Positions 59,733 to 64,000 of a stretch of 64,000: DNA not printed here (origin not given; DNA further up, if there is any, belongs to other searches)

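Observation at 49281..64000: Candidate new envelope system: ECF/STK pair divergent from three tandem genes for giant secreted PASTA-CARDB proteins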

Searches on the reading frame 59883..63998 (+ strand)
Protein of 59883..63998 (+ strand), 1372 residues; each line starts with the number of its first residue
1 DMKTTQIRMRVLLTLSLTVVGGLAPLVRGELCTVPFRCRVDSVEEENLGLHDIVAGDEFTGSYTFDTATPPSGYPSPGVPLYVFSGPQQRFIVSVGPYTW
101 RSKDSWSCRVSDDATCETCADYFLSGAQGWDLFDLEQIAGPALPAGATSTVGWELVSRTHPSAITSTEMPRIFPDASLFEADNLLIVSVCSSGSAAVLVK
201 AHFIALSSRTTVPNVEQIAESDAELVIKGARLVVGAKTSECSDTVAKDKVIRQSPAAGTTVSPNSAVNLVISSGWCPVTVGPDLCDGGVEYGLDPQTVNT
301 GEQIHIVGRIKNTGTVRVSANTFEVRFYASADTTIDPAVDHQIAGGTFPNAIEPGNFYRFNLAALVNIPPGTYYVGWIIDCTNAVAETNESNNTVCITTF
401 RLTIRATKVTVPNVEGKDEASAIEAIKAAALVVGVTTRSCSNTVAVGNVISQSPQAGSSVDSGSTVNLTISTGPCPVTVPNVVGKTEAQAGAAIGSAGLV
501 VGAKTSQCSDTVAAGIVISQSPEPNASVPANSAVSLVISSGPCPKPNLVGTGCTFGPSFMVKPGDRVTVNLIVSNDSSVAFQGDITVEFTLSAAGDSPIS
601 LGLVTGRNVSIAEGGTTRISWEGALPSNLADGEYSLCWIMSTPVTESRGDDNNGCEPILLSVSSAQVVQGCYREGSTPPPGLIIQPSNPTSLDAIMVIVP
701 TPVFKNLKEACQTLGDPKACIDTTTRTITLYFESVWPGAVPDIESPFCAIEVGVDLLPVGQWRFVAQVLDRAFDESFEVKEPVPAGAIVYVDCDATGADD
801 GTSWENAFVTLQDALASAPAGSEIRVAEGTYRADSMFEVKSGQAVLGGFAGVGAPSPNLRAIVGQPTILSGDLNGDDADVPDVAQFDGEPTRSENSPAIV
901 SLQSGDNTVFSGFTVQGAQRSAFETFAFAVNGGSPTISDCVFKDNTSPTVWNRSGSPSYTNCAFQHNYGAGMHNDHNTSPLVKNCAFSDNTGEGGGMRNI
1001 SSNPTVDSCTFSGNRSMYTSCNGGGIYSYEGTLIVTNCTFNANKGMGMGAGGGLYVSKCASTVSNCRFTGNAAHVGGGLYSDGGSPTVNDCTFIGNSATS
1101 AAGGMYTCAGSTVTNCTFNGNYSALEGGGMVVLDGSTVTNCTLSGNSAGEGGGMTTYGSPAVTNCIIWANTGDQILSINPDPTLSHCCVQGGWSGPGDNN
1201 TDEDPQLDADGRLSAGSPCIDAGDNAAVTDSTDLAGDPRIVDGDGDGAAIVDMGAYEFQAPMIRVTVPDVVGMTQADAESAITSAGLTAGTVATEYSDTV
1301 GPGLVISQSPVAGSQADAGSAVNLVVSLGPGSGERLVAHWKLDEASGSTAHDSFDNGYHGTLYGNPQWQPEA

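Call 6: search_protein_families(library=pfam, proteins=[window:59883-63998:+], max_evalue=0.01)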
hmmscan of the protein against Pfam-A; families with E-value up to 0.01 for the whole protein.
window:59883-63998:+ (1372 aa): 3 families
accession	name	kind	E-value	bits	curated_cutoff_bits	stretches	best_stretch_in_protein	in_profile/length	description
PF03793.24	PASTA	-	7.4e-66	218.5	23.2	4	1265-1327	1-63/64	PASTA domain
PF13229.12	Beta_helix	-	1.3e-21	77.4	25.9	2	900-1048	3-142/158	Right handed beta helix region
PF07705.17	CARDB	-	5.2e-09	36.7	22.7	1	290-394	7-98/101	CARDB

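Call 34: search_protein_families(library=ncbifam, proteins=[window:59883-63998:+], max_evalue=0.01)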
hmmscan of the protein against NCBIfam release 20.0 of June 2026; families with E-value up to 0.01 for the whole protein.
window:59883-63998:+ (1372 aa): 2 families
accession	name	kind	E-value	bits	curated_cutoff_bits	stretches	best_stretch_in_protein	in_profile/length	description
NF033483.0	PknB_PASTA_kin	equivalog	5.6e-57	194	450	3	400-544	356-500/563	Stk1 family PASTA domain-containing Ser/Thr kinase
NF041518.1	choice_anch_Q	domain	1.5e-08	34.8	25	1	1212-1259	18-58/58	choice-of-anchor Q domain-containing protein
